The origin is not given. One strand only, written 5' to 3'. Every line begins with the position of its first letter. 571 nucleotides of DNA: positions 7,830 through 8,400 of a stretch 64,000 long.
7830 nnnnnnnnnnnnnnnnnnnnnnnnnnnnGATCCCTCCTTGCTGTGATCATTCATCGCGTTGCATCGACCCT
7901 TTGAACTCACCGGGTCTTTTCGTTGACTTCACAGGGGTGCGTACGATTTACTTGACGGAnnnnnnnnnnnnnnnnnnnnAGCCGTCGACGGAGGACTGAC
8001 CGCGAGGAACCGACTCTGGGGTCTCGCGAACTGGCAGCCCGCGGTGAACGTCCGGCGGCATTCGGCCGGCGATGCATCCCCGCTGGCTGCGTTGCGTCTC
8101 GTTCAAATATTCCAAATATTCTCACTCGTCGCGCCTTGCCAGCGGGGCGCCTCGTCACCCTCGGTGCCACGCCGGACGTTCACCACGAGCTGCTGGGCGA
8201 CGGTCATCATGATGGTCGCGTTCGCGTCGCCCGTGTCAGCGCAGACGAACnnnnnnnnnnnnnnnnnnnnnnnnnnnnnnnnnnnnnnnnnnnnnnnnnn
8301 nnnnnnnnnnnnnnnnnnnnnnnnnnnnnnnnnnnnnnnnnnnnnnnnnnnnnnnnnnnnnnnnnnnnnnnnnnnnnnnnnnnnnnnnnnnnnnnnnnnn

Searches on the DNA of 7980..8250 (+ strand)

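Call 24: build_rna_model(alignment_id=A2)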
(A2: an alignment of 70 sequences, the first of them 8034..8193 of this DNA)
Model R1 built from alignment A2 (70 sequences, 185 columns); structure: RNAalifold consensus.
model positions 160; base pairs 40; branch points 0; effective number of sequences 1.59; information 0.59 bits per position. Calibrated on 0.2 Mb of random sequence (short: E-values are rough).
structure used (alignment columns):
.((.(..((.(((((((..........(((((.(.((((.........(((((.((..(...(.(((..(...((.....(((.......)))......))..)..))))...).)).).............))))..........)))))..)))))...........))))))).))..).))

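Call 25: search_rna_families(source=window, start=7980, end=8250, threshold=evalue, max_evalue=10)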
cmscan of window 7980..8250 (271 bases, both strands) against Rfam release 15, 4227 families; matches with E-value up to 10: 2.
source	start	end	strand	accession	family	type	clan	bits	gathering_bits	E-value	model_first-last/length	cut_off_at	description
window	8026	8098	-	RF03771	mir-341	Gene; miRNA;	-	13.8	90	4.4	1-96/96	no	mir-341 microRNA precursor family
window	7980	8026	-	RF02133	HOXB13-AS1_2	Gene; lncRNA;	-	9.9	40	6.3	1-47/81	3'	HOXB13 antisense RNA 1 conserved region 2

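Call 26: search_with_rna_model(model_id=R1, source=window, max_evalue=1, filters=off)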
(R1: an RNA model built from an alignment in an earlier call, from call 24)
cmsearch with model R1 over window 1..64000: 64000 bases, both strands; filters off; matches with E-value up to 1: 34.
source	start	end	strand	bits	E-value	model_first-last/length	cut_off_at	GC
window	8034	8193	+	173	1.9e-39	1-160/160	no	0.66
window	28481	28652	+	119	1.3e-26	1-160/160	no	0.65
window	25361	25460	-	100.2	3.9e-22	30-129/160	no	0.7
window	14533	14711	+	68.8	1.1e-14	3-158/160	no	0.67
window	12938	13083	+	68.8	1.1e-14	1-160/160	no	0.61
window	8034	8193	-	48.9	6.1e-10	1-160/160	no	0.66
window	3500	3561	-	32.8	4.1e-06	49-110/160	no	0.68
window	28481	28652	-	20.8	0.0029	1-160/160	no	0.65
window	60583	60620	+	17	0.024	1-160/160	no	0.82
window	14531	14589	-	16.5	0.032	1-160/160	no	0.66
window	36544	36619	-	16.3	0.035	1-160/160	no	0.64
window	60583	60620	-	13.9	0.13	1-160/160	no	0.82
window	22422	22560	+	13.4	0.17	1-160/160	no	0.67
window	45618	45685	-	13.4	0.17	1-160/160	no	0.62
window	62597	62664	-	13.4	0.17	1-160/160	no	0.62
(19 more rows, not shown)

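Call 27: search_with_rna_model(model_id=R1, sources=[L001, L002, L003, L004, L005, L006, L007, L008, L009, L010, L011, L012, L013, L014, L015, L016, L017, L018, L019, L020, L021, L022, L023, L024, L025, L026, L027, L028, L029, L030, L031, L032, L033, L034, L035, L036, L037, L038, L039, L040, L041, L042, L043, L044, L045, L046, L047, L048, L049, L050, L051, L052, L053, L054, L055, L056, L057, L058, L059, L060, L061, L062, L063, L064, L065, L066, L067, L068, L069, L070, L071, L072, L073, L074, L075, L076, L077, L078, L079, L080, L081, L082, L083, L084, L085, L086, L087, L088, L089, L090, L091, L092, L093, L094, L095, L096, L097, L098, L099, L100], max_evalue=0.0001)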
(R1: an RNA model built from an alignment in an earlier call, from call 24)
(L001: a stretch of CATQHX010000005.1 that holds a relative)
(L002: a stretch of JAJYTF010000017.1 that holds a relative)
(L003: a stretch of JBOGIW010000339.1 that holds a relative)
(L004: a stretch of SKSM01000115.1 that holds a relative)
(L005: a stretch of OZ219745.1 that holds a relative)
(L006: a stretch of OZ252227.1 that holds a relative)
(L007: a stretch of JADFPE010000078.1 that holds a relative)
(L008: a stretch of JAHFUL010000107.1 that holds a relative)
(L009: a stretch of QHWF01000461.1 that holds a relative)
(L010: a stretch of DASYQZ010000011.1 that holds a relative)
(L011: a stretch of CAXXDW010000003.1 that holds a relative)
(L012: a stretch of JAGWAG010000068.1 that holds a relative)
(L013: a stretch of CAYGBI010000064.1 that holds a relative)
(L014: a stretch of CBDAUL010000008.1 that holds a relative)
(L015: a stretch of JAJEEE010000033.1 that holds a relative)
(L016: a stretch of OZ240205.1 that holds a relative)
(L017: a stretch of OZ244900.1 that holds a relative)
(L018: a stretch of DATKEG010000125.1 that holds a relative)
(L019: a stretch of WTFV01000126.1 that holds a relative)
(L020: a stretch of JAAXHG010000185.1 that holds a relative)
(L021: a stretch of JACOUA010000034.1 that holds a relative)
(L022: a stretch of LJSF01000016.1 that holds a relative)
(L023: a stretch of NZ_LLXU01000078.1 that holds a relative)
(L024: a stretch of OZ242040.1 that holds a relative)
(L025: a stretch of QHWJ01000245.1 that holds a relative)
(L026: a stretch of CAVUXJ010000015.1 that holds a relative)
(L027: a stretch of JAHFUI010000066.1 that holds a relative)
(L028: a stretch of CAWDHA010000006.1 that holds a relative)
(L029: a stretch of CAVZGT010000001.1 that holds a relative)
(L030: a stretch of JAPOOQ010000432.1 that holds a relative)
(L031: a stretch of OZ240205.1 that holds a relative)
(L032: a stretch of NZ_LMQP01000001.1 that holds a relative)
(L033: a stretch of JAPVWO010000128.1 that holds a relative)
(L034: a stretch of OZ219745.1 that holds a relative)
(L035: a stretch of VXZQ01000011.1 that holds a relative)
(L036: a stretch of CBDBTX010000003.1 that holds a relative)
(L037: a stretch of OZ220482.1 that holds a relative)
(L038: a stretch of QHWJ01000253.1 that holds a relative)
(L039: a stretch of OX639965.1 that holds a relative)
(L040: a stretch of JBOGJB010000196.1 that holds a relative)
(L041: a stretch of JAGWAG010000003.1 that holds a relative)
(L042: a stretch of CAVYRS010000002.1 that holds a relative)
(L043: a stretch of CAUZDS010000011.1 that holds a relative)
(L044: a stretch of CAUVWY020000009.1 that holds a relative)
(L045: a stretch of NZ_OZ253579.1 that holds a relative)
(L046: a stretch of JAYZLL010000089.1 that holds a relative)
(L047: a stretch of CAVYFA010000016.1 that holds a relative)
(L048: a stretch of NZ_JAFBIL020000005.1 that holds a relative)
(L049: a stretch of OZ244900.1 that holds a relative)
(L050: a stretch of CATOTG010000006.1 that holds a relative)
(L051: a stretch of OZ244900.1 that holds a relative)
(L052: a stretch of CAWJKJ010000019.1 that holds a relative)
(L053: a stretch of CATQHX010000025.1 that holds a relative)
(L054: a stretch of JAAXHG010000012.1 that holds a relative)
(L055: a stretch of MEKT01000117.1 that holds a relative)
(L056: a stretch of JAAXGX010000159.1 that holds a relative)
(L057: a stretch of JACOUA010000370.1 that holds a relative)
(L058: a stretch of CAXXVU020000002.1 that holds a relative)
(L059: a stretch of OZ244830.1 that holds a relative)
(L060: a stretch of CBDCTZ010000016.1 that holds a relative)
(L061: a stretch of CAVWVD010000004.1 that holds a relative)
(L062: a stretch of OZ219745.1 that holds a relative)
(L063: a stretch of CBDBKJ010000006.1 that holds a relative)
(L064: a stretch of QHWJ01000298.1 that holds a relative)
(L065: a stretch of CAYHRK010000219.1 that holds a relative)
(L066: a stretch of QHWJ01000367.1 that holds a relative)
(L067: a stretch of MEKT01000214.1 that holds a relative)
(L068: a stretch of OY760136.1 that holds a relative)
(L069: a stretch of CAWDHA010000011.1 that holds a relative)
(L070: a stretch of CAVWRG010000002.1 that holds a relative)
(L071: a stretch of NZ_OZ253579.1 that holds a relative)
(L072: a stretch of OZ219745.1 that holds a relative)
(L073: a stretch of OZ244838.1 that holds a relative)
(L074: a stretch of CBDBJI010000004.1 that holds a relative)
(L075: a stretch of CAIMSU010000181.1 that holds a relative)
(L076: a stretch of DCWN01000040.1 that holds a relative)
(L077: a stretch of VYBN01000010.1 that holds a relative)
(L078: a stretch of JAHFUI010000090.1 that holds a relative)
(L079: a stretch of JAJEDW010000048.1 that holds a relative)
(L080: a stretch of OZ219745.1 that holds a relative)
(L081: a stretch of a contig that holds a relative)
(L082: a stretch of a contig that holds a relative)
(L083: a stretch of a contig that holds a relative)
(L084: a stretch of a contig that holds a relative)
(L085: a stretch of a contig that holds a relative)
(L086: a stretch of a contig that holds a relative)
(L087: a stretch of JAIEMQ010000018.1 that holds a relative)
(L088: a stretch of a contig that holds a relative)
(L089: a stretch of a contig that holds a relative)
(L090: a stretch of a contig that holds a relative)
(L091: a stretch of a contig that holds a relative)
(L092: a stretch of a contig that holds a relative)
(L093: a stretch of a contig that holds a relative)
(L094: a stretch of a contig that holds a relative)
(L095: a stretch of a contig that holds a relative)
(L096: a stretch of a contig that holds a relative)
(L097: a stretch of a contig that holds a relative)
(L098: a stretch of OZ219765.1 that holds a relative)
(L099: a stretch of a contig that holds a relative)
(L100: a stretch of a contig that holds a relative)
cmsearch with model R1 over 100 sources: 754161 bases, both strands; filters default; matches with E-value up to 0.0001: 149.
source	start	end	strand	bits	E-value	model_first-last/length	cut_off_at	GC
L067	6752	6911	+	191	1.2e-42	1-160/160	no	0.64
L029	7581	7740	-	187.9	6.5e-42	1-160/160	no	0.66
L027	6999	7158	-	184.9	3.3e-41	1-160/160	no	0.65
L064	6639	6798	+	183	9.3e-41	1-160/160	no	0.64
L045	7348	7507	-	182.6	1.2e-40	1-160/160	no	0.67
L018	88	247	+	181.1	2.8e-40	1-160/160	no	0.71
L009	5083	5242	+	180.9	3e-40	1-160/160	no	0.68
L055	7180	7339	-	177.9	1.5e-39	1-160/160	no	0.66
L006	4587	4746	-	177.9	1.6e-39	1-160/160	no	0.65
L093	6978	7137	+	177.7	1.7e-39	1-160/160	no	0.69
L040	2127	2285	+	177.1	2.4e-39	1-160/160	no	0.68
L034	7597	7756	+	176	4.5e-39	1-160/160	no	0.68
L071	5073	5232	+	175.8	4.8e-39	1-160/160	no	0.66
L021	5968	6127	+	175.8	5e-39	1-160/160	no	0.69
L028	4579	4739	-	175.4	6e-39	1-160/160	no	0.63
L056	6592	6751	-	174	1.3e-38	1-160/160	no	0.68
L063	2061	2220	-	174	1.3e-38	1-160/160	no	0.68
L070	4379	4537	-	172.8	2.5e-38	1-160/160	no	0.68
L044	2056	2215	+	171.6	4.9e-38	1-160/160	no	0.64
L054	4810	4969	-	171.4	5.5e-38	1-160/160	no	0.68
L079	3743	3902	-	171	6.8e-38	1-160/160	no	0.64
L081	6912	7072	+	171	6.8e-38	1-160/160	no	0.67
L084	1314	1473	+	170.7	8.1e-38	1-160/160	no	0.69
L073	831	990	+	170.5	9.1e-38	1-160/160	no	0.7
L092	6346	6505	-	170.5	9.2e-38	1-160/160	no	0.69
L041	4038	4197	-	170.3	1e-37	1-160/160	no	0.68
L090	4952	5111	-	169.9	1.3e-37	1-160/160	no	0.67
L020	4474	4633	+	169.8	1.3e-37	1-160/160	no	0.68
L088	4166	4325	-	169.8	1.3e-37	1-160/160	no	0.64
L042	7529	7688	+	169.8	1.3e-37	1-160/160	no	0.69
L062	3380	3538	+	169.7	1.4e-37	1-160/160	no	0.69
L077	887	1046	-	169.1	1.9e-37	1-160/160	no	0.7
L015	889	1048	-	168.9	2.2e-37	1-160/160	no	0.66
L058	3936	4095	+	168.8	2.2e-37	1-160/160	no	0.69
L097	7600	7760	-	168.6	2.6e-37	1-160/160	no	0.73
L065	5545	5704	+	167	6e-37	1-160/160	no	0.68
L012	3670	3829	+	166.9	6.3e-37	1-160/160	no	0.66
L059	1680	1839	+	166.9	6.5e-37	1-160/160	no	0.65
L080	1621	1780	-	166.6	7.5e-37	1-160/160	no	0.71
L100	446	605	-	166.4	8.5e-37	1-160/160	no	0.69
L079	6205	6364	+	166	1e-36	1-160/160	no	0.68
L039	5181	5340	+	165.6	1.3e-36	1-160/160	no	0.69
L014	932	1091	+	165.3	1.6e-36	1-160/160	no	0.69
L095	3235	3394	+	165.2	1.7e-36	1-160/160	no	0.69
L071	1493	1650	-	163.9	3.2e-36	1-160/160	no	0.65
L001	6965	7122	+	163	5.3e-36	1-160/160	no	0.66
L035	1141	1300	+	163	5.3e-36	1-160/160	no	0.68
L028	2345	2503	+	160.3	2.4e-35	1-160/160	no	0.62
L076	7399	7558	+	160.1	2.7e-35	1-160/160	no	0.68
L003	1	150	+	157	1.4e-34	11-160/160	5'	0.69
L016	1462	1620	-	156.6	1.8e-34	1-160/160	no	0.65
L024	4970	5129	-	155.9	2.7e-34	1-160/160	no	0.67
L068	5846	6005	-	155.8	2.8e-34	1-160/160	no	0.63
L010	3381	3518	-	155.2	3.9e-34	23-160/160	5'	0.64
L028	5922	6082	+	152.1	2.1e-33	1-160/160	no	0.62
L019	7533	7693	-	150.5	5e-33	1-160/160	no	0.73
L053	5780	5938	+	150.4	5.3e-33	1-160/160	no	0.65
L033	638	797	-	148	2e-32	1-160/160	no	0.74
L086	6527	6686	-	146.5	4.6e-32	1-160/160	no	0.62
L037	6502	6661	+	145.2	9.4e-32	1-160/160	no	0.63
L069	549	711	+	141.8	5.9e-31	1-160/160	no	0.6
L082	844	1012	+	140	1.6e-30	1-160/160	no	0.66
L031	5117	5275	+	137.3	7.1e-30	1-160/160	no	0.72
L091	3558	3695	-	136.3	1.2e-29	23-160/160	5'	0.72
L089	419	581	+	134.9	2.6e-29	1-160/160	no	0.67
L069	6227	6388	+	129.1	6.4e-28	1-160/160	no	0.65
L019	1239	1393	+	127.3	1.7e-27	1-160/160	no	0.66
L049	541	700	+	124.8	6.5e-27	1-160/160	no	0.67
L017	5685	5840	-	123.9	1.1e-26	1-160/160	no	0.73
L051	4676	4834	+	122.5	2.3e-26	1-160/160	no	0.74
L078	2756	2954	-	119.5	1.2e-25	1-160/160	no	0.68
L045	1172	1330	+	114.9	1.5e-24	1-160/160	no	0.69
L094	5931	6101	+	113.1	3.9e-24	1-160/160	no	0.65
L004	6487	6645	+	111.5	9.8e-24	1-160/160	no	0.67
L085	1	131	-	110.6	1.6e-23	1-131/160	3'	0.62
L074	7134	7380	-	110.1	2.1e-23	1-160/160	no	0.62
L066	1303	1501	-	110.1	2.1e-23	1-160/160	no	0.69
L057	4581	4695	-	109.9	2.3e-23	25-139/160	no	0.7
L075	2495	2653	-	106.5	1.5e-22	1-160/160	no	0.69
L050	6115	6343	+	105.8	2.2e-22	1-160/160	no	0.72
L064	1333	1482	+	104.9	3.5e-22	1-160/160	no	0.69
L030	5110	5356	-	102.6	1.2e-21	1-160/160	no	0.62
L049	1452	1611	+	101.6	2.1e-21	1-160/160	no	0.73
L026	4383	4535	-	98.8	1e-20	1-160/160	no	0.65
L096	6860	7106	-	95.5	6e-20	1-160/160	no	0.61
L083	6411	6659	-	92.3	3.5e-19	1-160/160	no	0.72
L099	1707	1866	+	92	4.1e-19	1-160/160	no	0.63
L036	486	733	+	91.1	6.6e-19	1-160/160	no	0.59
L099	5807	6007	-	90.5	9.5e-19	1-160/160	no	0.69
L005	3820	3979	+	83.4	4.6e-17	1-160/160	no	0.66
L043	1395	1567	-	78.8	5.6e-16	1-160/160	no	0.7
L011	1675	1822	-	65.2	9.9e-13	1-160/160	no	0.67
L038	1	68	+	64.9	1.2e-12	93-160/160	5'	0.74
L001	4054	4219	-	63.4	2.6e-12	1-160/160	no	0.72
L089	5631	5725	-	53.6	5.4e-10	26-133/160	no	0.67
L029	7581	7740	+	52.5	1e-09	1-160/160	no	0.66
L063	2061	2220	+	51.5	1.7e-09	1-160/160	no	0.68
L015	889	1048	+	50.9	2.4e-09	1-160/160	no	0.66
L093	6978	7137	-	50.2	3.5e-09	1-160/160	no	0.69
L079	6205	6364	-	49.3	5.9e-09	1-160/160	no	0.68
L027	6999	7158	+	48.4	9.4e-09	1-160/160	no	0.65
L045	7348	7507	+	48.4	9.7e-09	1-160/160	no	0.67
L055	7180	7339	+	48.2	1e-08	1-160/160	no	0.66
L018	88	247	-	48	1.2e-08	1-160/160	no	0.71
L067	6752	6911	-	47.8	1.3e-08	1-160/160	no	0.64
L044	2056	2215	-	45.5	4.6e-08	1-160/160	no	0.64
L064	6639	6798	-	45.5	4.6e-08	1-160/160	no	0.64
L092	6346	6505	+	44.5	8.1e-08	1-160/160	no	0.69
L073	831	990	-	44.3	8.9e-08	1-160/160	no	0.7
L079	3743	3902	+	44.2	9.8e-08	1-160/160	no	0.64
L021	5968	6127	-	43.9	1.1e-07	1-160/160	no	0.69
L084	1314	1473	-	43.2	1.6e-07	1-160/160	no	0.69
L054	4810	4969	+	42.3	2.7e-07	1-160/160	no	0.68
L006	4587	4746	+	42.3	2.7e-07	1-160/160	no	0.65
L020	4474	4633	-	42.2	2.8e-07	1-160/160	no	0.68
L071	5073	5232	-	42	3.1e-07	1-160/160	no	0.66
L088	4166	4325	+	41.5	4.1e-07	1-160/160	no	0.64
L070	4379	4537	+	41.2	5e-07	1-160/160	no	0.68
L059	1680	1839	-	41.1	5.1e-07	1-160/160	no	0.65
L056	6592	6751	+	41.1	5.2e-07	1-160/160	no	0.68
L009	5083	5242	-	40.8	6.1e-07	1-160/160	no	0.68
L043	2663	2835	-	40.6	7e-07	1-160/160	no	0.67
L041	4038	4197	+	40.2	8.3e-07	1-160/160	no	0.68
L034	7597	7756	-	40.2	8.5e-07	1-160/160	no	0.68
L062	3380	3538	-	40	9.3e-07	1-160/160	no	0.69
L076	7399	7558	-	39.6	1.2e-06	1-160/160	no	0.68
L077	887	1046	+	39.4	1.3e-06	1-160/160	no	0.7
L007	2846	2973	+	38.5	2.2e-06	1-160/160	no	0.67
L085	4853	5003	+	38.4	2.3e-06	1-160/160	no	0.69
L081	6912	7072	-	38.2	2.5e-06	1-160/160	no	0.67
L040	2127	2285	-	38.1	2.7e-06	1-160/160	no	0.68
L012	3670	3829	-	37.8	3.2e-06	1-160/160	no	0.66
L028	4579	4739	+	37.3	4.2e-06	1-160/160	no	0.63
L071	1493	1650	+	37.2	4.3e-06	1-160/160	no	0.65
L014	932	1091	-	36.5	6.4e-06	1-160/160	no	0.69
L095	3235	3394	-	36.2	7.6e-06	1-160/160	no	0.69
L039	5181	5340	-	35.6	1e-05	1-160/160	no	0.69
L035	1141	1300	-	35.1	1.4e-05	1-160/160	no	0.68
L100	446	605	+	34.7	1.7e-05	1-160/160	no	0.69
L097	7600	7760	+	34.2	2.3e-05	1-160/160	no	0.73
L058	3936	4095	-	34.1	2.4e-05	1-160/160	no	0.69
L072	6145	6294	-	34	2.5e-05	1-160/160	no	0.69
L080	1621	1780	+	33.7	3e-05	1-160/160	no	0.71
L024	4970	5129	+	33.4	3.6e-05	1-160/160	no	0.67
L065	5545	5704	-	33.1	4.2e-05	1-160/160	no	0.68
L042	7529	7688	-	33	4.4e-05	1-160/160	no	0.69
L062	6108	6254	+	32.7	5.2e-05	1-160/160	no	0.68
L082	844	1012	-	32.3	6.5e-05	1-160/160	no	0.66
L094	5931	6101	-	31.8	8.7e-05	1-160/160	no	0.65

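Call 74: search_with_rna_model(model_id=R1, sources=[L117, L118, L101, L102, L103, L104, L105, L106, L107, L108, L109, L110, L111, L112, L113, L114, L115, L116], max_evalue=0.0001)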
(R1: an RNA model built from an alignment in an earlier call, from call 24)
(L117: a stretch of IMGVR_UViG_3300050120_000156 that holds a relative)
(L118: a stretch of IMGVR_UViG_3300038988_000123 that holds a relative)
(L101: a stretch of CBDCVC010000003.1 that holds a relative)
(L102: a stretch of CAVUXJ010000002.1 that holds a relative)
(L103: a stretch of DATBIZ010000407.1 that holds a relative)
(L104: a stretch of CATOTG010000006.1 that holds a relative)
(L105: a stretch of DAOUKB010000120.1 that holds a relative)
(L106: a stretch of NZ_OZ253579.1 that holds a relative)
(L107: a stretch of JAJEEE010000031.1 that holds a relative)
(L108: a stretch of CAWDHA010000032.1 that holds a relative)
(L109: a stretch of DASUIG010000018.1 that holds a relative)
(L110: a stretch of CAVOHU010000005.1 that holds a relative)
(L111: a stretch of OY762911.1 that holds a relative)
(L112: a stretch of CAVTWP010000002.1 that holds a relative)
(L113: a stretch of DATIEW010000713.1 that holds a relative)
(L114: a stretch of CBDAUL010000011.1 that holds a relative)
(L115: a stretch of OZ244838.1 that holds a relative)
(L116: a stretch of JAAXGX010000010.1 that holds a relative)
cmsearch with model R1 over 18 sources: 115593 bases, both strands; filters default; matches with E-value up to 0.0001: 25.
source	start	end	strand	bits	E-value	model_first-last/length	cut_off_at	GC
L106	109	268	+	183.1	1.4e-41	1-160/160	no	0.68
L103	1328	1487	-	177.5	3e-40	1-160/160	no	0.71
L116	7773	7932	-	175.7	7.8e-40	1-160/160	no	0.68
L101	7035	7194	+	174.2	1.8e-39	1-160/160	no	0.67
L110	4503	4662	+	168.7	3.6e-38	1-160/160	no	0.64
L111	6203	6362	-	164.9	3e-37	1-160/160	no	0.7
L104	6209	6369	-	164.8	3e-37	1-160/160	no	0.69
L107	5144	5304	-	163.2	7.3e-37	1-160/160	no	0.64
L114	2218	2377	+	160.5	3.2e-36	1-160/160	no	0.68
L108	1039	1200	+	155.4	5.3e-35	1-160/160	no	0.62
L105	900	1059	+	153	2e-34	1-160/160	no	0.63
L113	1565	1722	+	140.7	1.6e-31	1-160/160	no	0.69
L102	2192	2351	+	135.4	3e-30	1-160/160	no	0.69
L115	2080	2251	-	110.7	2.2e-24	1-160/160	no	0.69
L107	5144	5304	+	60.5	2e-12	1-160/160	no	0.64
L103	1328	1487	+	46.7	3.7e-09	1-160/160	no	0.71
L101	7035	7194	-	44.2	1.4e-08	1-160/160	no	0.67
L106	109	268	-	42.5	3.7e-08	1-160/160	no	0.68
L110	4503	4662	-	41.8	5.4e-08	1-160/160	no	0.64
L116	7773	7932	+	41.4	6.8e-08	1-160/160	no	0.68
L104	6209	6369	+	41.2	7.3e-08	1-160/160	no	0.69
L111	6203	6362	+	36.7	8.9e-07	1-160/160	no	0.7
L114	2218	2377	-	34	3.8e-06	1-160/160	no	0.68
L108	1039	1200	-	30.6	2.6e-05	1-160/160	no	0.62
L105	900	1059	-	30.4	2.7e-05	1-160/160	no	0.63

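Call 88: search_dna_similar(query=window:8034-8193:+, collection=plasmids, mode=distant, max_evalue=0.001, max_rows=15)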
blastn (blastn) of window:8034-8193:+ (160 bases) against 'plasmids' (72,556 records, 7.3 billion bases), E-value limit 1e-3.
Records with a match: 1; places in all: 1; records where one place covers at least 80% of the query: 0.
Best place of each record, by identity: 60-80% 1.
By first word of the organism name: Desulfosarcina 1.
By predicted mobility (MOB-suite, as given by PLSDB): non-mobilizable 1.
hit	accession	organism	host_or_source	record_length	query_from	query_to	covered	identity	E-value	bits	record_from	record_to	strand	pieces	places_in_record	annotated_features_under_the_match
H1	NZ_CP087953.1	Desulfosarcina sp. BuS5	-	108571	34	120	54%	76.4%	2e-5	56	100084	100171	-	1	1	none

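Call 89: get_annotated_region(hit=H1, flank=2500)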
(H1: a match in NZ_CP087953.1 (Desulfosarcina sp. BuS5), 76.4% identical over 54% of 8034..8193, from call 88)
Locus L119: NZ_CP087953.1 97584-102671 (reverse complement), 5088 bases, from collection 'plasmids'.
description: Desulfosarcina sp. BuS5 plasmid unnamed1, complete sequence
organism: Desulfosarcina sp. BuS5 (NCBI taxid 933262)
taxonomy: Bacteria; Thermodesulfobacteriota; Desulfobacteria; Desulfobacterales; Desulfosarcinaceae; Desulfosarcina; Desulfosarcina sp. BuS5
host: -; source: -; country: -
typing (MOB-suite, as given by PLSDB): non-mobilizable
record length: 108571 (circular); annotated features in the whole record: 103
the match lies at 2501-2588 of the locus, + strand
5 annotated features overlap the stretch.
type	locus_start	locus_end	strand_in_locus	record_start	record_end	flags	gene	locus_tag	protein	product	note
CDS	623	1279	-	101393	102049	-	-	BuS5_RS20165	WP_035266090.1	DUF1638 domain-containing protein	-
CDS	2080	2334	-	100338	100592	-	-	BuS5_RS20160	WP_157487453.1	hypothetical protein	-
CDS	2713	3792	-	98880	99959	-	-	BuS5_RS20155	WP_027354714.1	hypothetical protein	-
CDS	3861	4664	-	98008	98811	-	-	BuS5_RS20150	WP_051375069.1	ParA family protein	-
CDS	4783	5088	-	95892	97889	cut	-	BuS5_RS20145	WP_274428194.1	hypothetical protein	-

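Call 91: search_with_rna_model(model_id=R1, source=L119, max_evalue=1, filters=off, show_alignments=1)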
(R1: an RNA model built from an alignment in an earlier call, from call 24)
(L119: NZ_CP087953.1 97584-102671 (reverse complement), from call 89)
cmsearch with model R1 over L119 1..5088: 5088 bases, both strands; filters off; matches with E-value up to 1: 6.
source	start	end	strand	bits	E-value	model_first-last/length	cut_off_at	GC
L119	2468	2626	+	59.7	1.3e-13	1-160/160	no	0.46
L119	1896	1938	-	11.5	0.038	1-160/160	no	0.37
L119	1896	1938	+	10.7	0.058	1-160/160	no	0.37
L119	2468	2626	-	8.8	0.17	1-160/160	no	0.46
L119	1829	1871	-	6.7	0.52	1-160/160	no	0.21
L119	1829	1871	+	6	0.79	1-160/160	no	0.21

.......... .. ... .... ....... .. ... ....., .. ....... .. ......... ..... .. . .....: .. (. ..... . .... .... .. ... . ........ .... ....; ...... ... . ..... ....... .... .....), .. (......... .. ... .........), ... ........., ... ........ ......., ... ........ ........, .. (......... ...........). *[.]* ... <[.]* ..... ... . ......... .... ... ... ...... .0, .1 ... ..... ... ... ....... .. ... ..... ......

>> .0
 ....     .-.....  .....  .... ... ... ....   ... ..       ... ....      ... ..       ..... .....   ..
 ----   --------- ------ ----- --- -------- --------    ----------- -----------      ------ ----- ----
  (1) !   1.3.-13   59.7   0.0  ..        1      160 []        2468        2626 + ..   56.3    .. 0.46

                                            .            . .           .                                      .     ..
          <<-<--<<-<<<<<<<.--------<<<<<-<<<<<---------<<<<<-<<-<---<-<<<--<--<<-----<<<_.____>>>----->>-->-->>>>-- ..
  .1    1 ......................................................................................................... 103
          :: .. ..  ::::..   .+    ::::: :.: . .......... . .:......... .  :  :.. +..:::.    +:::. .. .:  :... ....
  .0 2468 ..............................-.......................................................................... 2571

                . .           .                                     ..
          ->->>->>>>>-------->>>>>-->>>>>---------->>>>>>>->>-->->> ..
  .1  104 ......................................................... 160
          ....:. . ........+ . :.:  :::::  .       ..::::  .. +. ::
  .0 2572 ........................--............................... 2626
